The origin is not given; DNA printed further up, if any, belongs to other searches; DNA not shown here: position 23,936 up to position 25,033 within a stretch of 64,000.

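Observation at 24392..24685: Ribosomal protein uL10 carries an internal ~98-aa insertion with two helix-hairpin-helix motifs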

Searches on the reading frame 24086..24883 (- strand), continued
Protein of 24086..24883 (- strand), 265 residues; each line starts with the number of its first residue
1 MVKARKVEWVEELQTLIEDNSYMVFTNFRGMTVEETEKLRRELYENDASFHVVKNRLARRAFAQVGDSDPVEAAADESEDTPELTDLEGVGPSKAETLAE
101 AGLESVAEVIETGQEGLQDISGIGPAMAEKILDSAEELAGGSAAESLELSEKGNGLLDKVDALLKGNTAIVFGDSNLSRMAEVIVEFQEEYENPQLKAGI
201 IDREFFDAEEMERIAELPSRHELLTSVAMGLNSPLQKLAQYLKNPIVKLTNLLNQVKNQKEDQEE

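Call 9: find_encoding_contigs(protein=P0001, flank=3000, max_places=4)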
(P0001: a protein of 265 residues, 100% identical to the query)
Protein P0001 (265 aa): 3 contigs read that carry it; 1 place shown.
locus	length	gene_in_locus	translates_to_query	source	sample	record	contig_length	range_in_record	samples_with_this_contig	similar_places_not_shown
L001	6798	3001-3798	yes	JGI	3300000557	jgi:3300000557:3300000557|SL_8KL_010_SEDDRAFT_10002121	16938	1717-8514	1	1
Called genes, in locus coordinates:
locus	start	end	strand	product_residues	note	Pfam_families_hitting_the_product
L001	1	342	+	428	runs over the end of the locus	PF01098:FTSW_RODA_SPOVE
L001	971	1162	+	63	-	PF00584:SecE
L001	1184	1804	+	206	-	PF02357:NusG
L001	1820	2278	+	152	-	PF03946:Ribosomal_L11_N, PF00298:Ribosomal_L11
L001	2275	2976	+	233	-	PF00687:Ribosomal_L1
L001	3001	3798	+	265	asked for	PF00466:Ribosomal_L10, PF00633:HHH (faint), PF14520:HHH_5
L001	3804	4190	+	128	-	PF16320:Ribosomal_L12_N, PF00542:Ribosomal_L12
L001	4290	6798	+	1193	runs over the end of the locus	PF04563:RNA_pol_Rpb2_1, PF04561:RNA_pol_Rpb2_2, PF04565:RNA_pol_Rpb2_3, PF10385:RNA_pol_Rpb2_45, PF00562:RNA_pol_Rpb2_6, PF04560:RNA_pol_Rpb2_7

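Call 10: find_related_loci(query=A1, collection=genome_contigs, flank=6000)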
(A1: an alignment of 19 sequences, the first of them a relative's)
Query A1 (265 aa) in genome_contigs; peptide patterns used: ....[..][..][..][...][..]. (x = any residue, [..] = any of these).
599 stretches matched a pattern (row limit reached: there are more); 378 encode a relative of the query (tblastn E <= 1e-3); the best 80 are kept; 80 distinct loci.
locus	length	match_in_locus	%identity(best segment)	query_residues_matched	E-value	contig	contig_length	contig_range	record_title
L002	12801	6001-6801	75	1-265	7e-125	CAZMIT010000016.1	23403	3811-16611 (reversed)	MAG TPA_asm: uncultured bacterium isolate binchicken_co32_468 genome assembly, contig: NODE_3060_length_23403_cov_17.497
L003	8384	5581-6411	45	1-265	2e-65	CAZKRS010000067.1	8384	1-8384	MAG TPA_asm: uncultured bacterium isolate binchicken_co32_498 genome assembly, contig: NODE_15074_length_8384_cov_12.884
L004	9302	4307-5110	43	1-264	4e-63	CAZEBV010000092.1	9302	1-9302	MAG TPA_asm: uncultured bacterium isolate binchicken_co207_53 genome assembly, contig: NODE_8917_length_9302_cov_5.21704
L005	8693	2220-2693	36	6-253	6e-18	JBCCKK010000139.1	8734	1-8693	MAG: Verrucomicrobiota bacterium isolate P01_C01_bin.136 k141_975184_length_8734_cov_8.0000, whole genome shotgun sequen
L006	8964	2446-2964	34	1-263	6e-16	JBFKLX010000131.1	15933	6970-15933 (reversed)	MAG: Acidobacteriota bacterium isolate Mix_sand22.2022.08.D.24 k141_80063_length_15933_cov_10.2061, whole genome shotgun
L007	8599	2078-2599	35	1-263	5e-15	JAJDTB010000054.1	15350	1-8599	MAG: Gemmatimonadetes bacterium isolate jk18x11bins.40 k141_69686, whole genome shotgun sequence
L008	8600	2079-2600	35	1-263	6e-15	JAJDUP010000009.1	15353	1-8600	MAG: Gemmatimonadetes bacterium isolate jk18x1bzbins.83 k141_682133, whole genome shotgun sequence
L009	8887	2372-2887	32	1-262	8e-15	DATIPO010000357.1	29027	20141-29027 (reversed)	MAG TPA_asm: Acidobacteriota bacterium isolate SMAG_U15852 k141_9033, whole genome shotgun sequence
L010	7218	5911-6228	40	154-261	1e-14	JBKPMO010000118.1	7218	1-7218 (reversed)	MAG: Verrucomicrobiota bacterium isolate GS_HAYS_MAG_00064 GS_HAYS_000002496954, whole genome shotgun sequence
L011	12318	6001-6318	41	154-261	5e-14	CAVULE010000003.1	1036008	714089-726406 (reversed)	MAG: uncultured Verrucomicrobiae bacterium isolate MFD06526.bin.1.139 genome assembly, contig: contig_1354, whole genome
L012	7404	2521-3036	35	1-261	5e-14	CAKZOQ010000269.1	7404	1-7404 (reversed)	MAG TPA_asm: uncultured Gemmatimonadetes bacterium isolate SRR4030105_bin.112_CONCOCT_v1.1_MAG genome assembly, contig:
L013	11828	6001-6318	41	154-261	5e-14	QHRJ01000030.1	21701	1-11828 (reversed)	MAG: Verrucomicrobia bacterium isolate AV106 14_0929_09_30cm_scaffold_1817_curated, whole genome shotgun sequence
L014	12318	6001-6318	40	154-261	6e-14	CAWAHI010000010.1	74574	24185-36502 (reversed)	MAG: uncultured Verrucomicrobiae bacterium isolate MFD04967.bin.1.146 genome assembly, contig: contig_28537, whole genom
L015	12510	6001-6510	40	1-261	5e-14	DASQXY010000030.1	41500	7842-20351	MAG TPA_asm: Chthoniobacterales bacterium isolate SMAG_U11051 k141_1321124, whole genome shotgun sequence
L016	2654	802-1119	39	154-261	7e-14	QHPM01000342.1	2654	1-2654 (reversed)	MAG: Verrucomicrobia bacterium isolate AV29 14_0919_09_20cm_scaffold_40394_curated, whole genome shotgun sequence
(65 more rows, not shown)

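Call 20: predict_structure(alignment_id=A1)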
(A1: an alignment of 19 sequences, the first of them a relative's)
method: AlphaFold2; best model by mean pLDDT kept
length: 265 residues; sequences in the alignment: 19
mean_pLDDT: 83.2   pTM: 0.55
mean pLDDT of the five models: 83.2, 79.2, 76.5, 76.4, 73.1
residues with pLDDT >= 90: 115; 70-90: 114; 50-70: 11; < 50: 25
segments of 3 or more residues with pLDDT < 50: 69-79, 142-153
pLDDT, mean of each block of 10 residues (from residue 1): 66 89 92 92 92 89 72 44 88 94 92 95 95 90 45 70 90 86 91 89 90 85 78 78 85 90 75
secondary structure, 60 per line:
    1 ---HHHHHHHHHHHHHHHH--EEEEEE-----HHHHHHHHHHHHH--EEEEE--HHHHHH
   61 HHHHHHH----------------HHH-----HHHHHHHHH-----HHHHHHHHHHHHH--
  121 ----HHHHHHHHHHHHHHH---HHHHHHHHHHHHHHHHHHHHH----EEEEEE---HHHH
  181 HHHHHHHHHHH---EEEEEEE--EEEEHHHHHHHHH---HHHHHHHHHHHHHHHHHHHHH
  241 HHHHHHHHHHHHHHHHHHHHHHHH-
elements in order: H4-19 E22-27 H33-45 E48-52 H55-67 H92-100 H106-118 H125-139 H143-163 E168-173 H177-191 E195-201 E204-207 H208-216 H220-264

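Call 26: list_cluster_members(proteins=[P0001, P0002, P0003, P0005, P0006, P0015])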
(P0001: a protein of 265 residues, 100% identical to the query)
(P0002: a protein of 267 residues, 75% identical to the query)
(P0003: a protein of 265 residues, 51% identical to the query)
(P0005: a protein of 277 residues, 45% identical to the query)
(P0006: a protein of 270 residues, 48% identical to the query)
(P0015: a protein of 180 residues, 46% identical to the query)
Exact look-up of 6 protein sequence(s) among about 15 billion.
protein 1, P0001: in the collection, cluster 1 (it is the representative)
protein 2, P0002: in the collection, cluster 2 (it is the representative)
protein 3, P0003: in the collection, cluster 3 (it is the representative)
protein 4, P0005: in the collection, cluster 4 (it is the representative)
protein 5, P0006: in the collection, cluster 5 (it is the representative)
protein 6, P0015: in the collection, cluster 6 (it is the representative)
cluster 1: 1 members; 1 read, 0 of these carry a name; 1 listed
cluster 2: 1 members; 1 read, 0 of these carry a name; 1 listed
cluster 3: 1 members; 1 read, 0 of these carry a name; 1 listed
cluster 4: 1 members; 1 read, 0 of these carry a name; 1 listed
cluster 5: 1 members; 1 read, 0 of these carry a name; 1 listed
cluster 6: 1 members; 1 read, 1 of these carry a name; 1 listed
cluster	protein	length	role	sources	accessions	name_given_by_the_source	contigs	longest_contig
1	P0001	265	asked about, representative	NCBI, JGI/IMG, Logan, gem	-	-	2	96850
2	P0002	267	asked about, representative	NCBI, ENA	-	-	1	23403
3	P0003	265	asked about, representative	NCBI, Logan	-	-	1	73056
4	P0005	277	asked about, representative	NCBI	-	-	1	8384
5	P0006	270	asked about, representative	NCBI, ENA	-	-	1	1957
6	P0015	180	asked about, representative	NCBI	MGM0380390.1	MAG: 50S ribosomal protein L10, partial [bacterium]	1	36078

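Call 30: search_protein_representatives(alignment_id=A2)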
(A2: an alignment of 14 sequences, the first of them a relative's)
Query: 14 sequences, 270 profile positions. Proteins with E-value up to 0.001 (for the whole library): 19517; up to 1e-10: 7137; up to 1e-30: 216. The best 150 are listed.
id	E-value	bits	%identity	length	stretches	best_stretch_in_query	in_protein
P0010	8.9e-116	402.5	-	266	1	1-269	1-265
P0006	2.9e-113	394.2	-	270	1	1-269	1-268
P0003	1.1e-112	392.4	-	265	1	1-268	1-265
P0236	8.3e-104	363.2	-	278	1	1-269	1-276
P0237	1.0e-91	323.6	-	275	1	1-268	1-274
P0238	3.2e-91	322.0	-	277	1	1-268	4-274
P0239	2.4e-63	230.5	-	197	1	1-189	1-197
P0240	2.3e-61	224.0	-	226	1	67-268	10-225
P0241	7.5e-60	219.1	-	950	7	73-145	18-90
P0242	4.4e-48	180.5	-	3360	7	74-144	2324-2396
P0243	4.7e-41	157.5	-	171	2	164-266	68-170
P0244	1.0e-39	153.1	-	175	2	164-269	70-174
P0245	2.7e-39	151.7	-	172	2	162-266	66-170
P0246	6.0e-39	150.6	-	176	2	163-269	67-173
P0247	7.8e-39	150.2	-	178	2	158-268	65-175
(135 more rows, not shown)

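Call 32: find_encoding_contigs(protein=P0003, flank=4000, max_places=2)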
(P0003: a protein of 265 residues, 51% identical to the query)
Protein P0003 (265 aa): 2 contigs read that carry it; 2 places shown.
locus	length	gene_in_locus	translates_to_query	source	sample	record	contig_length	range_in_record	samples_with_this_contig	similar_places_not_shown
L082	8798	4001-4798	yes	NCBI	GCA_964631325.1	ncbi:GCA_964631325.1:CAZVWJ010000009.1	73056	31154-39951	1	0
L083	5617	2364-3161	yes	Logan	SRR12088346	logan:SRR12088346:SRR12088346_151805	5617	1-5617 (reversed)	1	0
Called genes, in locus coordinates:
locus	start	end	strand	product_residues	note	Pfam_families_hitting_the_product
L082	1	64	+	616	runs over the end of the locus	PF03717:PBP_dimer, PF00905:Transpeptidase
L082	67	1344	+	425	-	PF01098:FTSW_RODA_SPOVE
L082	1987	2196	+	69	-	PF00584:SecE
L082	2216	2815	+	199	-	PF02357:NusG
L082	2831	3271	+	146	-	PF03946:Ribosomal_L11_N, PF00298:Ribosomal_L11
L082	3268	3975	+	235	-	PF00687:Ribosomal_L1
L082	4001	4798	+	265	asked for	PF00466:Ribosomal_L10, PF00633:HHH (faint), PF14520:HHH_5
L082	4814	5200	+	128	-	PF16320:Ribosomal_L12_N, PF00542:Ribosomal_L12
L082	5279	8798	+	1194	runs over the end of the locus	PF04563:RNA_pol_Rpb2_1, PF04561:RNA_pol_Rpb2_2, PF04565:RNA_pol_Rpb2_3, PF10385:RNA_pol_Rpb2_45, PF00562:RNA_pol_Rpb2_6, PF04560:RNA_pol_Rpb2_7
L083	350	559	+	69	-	PF00584:SecE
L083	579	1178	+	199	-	PF02357:NusG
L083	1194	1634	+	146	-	PF03946:Ribosomal_L11_N, PF00298:Ribosomal_L11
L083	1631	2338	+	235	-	PF00687:Ribosomal_L1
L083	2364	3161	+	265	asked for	PF00466:Ribosomal_L10, PF00633:HHH (faint), PF14520:HHH_5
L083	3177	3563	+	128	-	PF16320:Ribosomal_L12_N, PF00542:Ribosomal_L12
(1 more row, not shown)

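Call 33: find_encoding_contigs(protein=P0009, flank=4000, max_places=2)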
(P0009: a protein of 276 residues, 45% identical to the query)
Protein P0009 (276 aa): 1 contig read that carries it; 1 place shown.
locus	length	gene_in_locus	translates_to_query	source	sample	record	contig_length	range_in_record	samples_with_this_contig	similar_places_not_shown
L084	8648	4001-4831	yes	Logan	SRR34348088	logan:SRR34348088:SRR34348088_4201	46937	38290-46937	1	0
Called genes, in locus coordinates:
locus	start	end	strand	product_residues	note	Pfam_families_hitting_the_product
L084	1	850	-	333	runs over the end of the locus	-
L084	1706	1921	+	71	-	PF00584:SecE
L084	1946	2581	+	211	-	PF02357:NusG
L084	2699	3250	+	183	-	PF03946:Ribosomal_L11_N, PF00298:Ribosomal_L11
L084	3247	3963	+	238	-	PF00687:Ribosomal_L1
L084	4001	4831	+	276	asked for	PF00466:Ribosomal_L10, PF14520:HHH_5, PF10391:DNA_pol_lambd_f (faint)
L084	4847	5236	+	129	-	PF16320:Ribosomal_L12_N, PF00542:Ribosomal_L12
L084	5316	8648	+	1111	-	?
